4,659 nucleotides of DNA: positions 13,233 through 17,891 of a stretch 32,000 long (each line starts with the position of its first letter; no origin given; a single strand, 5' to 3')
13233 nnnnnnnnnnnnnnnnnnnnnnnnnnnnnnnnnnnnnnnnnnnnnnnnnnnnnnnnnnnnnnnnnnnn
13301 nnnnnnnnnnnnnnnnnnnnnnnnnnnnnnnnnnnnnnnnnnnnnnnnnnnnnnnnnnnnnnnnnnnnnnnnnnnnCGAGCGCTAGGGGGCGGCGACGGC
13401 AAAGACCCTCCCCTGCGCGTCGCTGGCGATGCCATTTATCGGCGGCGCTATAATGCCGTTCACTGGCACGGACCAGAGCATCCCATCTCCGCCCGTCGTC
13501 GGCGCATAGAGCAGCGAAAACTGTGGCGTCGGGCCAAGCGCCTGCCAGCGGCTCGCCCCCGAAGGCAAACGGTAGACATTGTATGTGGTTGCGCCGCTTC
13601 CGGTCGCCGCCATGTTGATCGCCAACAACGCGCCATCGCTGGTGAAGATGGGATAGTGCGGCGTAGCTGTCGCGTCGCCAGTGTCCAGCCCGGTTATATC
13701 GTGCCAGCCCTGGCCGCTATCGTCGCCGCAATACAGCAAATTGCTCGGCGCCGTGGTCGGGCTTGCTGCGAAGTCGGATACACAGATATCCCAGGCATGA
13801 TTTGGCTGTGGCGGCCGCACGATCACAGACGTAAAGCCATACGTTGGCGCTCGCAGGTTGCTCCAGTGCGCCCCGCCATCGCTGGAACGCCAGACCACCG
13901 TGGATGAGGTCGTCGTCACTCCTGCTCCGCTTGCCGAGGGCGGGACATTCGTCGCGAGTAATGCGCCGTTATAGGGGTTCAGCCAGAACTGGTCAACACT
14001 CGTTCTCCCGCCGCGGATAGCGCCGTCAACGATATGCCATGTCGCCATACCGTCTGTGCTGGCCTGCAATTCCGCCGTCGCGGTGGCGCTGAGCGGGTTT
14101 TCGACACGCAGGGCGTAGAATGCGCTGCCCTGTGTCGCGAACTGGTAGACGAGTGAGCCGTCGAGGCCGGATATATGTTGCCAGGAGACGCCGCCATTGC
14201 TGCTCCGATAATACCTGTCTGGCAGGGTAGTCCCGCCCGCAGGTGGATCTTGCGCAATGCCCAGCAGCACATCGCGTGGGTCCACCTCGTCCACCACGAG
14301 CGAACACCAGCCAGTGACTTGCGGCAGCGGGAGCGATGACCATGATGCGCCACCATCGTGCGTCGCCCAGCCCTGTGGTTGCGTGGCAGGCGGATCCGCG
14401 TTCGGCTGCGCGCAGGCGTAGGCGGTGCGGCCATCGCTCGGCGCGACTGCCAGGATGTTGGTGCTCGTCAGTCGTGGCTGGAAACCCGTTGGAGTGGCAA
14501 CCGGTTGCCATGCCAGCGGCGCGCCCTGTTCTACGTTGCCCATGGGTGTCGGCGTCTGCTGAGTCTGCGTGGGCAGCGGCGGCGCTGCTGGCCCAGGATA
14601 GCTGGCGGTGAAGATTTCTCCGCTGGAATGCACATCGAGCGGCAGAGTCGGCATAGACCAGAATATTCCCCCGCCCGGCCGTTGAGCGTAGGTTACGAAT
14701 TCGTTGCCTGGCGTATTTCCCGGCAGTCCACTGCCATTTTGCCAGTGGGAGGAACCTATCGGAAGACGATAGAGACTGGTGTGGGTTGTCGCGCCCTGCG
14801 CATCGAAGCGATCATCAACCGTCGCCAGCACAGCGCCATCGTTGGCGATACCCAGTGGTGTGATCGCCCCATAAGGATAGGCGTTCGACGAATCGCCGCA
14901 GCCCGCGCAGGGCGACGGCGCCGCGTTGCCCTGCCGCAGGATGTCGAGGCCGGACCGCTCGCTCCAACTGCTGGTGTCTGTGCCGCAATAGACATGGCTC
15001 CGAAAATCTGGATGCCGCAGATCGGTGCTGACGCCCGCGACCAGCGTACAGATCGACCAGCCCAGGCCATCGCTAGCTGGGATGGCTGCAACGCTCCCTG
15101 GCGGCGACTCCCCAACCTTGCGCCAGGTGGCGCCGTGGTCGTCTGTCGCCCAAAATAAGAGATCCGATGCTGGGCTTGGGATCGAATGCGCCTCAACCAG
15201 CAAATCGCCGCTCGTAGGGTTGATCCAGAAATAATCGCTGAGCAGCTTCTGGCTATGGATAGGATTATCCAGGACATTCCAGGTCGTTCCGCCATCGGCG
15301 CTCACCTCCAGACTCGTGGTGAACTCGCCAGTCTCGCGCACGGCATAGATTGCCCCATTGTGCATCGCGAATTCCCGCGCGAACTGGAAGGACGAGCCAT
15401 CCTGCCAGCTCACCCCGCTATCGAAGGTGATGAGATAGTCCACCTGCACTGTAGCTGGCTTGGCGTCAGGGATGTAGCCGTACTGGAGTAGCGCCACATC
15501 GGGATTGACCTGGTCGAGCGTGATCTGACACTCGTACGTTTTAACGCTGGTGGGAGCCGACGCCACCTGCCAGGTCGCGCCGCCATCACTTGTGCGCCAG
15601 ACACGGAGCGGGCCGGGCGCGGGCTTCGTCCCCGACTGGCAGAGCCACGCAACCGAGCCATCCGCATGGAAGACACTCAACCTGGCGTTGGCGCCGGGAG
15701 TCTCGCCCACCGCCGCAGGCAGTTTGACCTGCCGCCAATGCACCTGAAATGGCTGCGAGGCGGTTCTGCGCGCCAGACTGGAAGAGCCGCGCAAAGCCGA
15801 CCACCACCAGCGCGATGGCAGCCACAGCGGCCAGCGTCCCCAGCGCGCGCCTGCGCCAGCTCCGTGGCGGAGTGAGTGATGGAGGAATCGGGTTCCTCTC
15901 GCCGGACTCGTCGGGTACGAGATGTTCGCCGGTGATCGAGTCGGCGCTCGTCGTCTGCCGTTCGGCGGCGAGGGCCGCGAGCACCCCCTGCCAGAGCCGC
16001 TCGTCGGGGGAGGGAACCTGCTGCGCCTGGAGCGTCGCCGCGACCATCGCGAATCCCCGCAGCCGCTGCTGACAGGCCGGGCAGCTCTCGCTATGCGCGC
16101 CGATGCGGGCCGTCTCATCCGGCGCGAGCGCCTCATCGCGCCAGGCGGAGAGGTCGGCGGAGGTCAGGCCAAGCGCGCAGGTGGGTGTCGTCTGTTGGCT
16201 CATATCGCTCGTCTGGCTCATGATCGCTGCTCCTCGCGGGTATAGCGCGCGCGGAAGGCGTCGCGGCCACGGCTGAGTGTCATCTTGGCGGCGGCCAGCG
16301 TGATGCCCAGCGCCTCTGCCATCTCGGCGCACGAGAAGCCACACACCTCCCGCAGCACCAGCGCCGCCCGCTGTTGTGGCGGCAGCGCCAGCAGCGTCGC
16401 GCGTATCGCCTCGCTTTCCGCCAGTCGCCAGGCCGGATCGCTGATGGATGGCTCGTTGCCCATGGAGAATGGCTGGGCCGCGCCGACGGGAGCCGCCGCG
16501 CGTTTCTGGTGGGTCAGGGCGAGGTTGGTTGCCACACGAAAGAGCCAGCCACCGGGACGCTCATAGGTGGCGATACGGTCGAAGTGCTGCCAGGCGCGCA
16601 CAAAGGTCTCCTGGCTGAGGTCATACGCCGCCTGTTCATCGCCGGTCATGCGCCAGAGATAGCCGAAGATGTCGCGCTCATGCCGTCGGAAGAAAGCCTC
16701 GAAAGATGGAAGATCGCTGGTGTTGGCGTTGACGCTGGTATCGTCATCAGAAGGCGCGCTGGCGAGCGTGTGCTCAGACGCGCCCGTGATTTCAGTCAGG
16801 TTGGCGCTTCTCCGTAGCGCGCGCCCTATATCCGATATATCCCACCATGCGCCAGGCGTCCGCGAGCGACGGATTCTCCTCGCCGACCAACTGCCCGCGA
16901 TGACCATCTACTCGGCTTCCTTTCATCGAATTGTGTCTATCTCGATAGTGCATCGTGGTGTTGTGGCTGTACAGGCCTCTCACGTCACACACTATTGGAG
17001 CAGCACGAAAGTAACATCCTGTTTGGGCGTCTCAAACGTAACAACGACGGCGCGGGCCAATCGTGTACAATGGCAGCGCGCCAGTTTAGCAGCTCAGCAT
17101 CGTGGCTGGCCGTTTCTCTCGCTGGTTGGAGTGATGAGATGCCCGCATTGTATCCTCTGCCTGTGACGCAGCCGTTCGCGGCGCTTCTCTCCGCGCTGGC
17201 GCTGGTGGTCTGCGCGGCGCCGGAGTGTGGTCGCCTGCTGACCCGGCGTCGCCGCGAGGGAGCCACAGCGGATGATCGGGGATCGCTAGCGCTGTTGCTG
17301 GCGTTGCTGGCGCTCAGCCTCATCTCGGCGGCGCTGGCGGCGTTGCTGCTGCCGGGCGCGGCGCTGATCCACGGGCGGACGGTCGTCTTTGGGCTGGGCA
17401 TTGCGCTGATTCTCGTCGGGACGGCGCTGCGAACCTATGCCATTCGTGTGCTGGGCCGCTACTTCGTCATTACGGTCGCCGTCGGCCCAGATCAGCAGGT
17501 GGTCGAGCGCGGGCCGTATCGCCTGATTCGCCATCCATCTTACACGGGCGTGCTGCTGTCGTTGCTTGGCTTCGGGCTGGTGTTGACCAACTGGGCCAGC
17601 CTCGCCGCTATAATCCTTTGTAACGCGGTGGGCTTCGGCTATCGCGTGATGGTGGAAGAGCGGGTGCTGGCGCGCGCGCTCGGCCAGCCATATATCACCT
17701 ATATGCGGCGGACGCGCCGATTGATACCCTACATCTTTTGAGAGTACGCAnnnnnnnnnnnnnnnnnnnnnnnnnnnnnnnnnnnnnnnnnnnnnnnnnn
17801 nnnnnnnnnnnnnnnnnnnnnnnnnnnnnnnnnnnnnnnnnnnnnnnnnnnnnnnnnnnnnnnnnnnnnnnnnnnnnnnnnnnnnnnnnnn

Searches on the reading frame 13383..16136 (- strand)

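Call 15: search_protein_families(library=pfam, proteins=[window:13383-16136:-], max_evalue=0.01)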
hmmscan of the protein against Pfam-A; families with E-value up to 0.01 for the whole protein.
window:13383-16136:- (917 aa): 3 families
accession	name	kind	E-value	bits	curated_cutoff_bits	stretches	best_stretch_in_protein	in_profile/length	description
PF15902.12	Sortilin-Vps10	-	3.3e-15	56.3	33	0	178-251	46-116/446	Sortilin, neurotensin receptor 3,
PF13088.12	BNR_2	-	8.8e-07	29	31.4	0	126-246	142-250/277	BNR repeat-like domain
PF02012.26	BNR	-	0.0031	17.7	27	0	278-287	2-11/12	BNR/Asp-box repeat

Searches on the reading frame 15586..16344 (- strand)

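Call 61: search_protein_families(library=pfam, proteins=[window:15586-16344:-], max_evalue=0.001)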
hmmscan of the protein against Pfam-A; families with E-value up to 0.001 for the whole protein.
window:15586-16344:- (252 aa): 1 family
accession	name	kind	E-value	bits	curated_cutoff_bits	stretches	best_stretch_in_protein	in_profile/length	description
PF13490.11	zf-HC2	-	0.00035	21.1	22.2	1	64-92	7-35/35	Putative zinc-finger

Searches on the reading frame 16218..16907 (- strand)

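Call 16: search_protein_families(library=pfam, proteins=[window:16218-16907:-], max_evalue=0.01)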
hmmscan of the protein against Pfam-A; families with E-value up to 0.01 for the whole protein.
window:16218-16907:- (229 aa): 5 families
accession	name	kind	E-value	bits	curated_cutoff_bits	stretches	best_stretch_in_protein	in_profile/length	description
PF08281.18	Sigma70_r4_2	-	6e-14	51.9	25.7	1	166-216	2-52/54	Sigma-70, region 4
PF04542.20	Sigma70_r2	-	6.6e-14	51.9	24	1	72-137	1-68/71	Sigma-70 region 2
PF04545.22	Sigma70_r4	-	3.7e-05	23.6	24.1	1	173-218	3-48/50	Sigma-70, region 4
PF22233.2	PhyR_sigma-like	-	0.00088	19.5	27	1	173-205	2-34/50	Response regulator PhyR, sigma-like domain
PF07638.17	Sigma70_ECF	-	0.003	17.9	21.1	1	170-217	131-178/185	ECF sigma factor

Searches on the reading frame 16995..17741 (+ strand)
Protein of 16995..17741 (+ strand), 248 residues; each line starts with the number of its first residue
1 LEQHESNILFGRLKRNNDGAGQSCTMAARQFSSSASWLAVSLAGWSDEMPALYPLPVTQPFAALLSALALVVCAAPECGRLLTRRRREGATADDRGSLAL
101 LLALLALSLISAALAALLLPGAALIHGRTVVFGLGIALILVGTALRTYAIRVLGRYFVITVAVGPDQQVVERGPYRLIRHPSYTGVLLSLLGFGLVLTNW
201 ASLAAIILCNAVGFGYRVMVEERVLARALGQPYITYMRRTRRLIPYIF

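Call 16: search_protein_families(library=pfam, proteins=[window:16995-17741:+], max_evalue=0.01)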
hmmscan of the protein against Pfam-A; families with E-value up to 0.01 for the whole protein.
window:16995-17741:+ (248 aa): 2 families
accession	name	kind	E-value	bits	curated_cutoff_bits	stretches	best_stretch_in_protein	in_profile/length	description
PF04140.19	ICMT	-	1.6e-16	60.9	24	1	136-226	2-94/95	Isoprenylcysteine carboxyl methyltransferase (ICMT) family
PF04191.18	PEMT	-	3.9e-15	56.6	25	1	134-230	5-103/105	Phospholipid methyltransferase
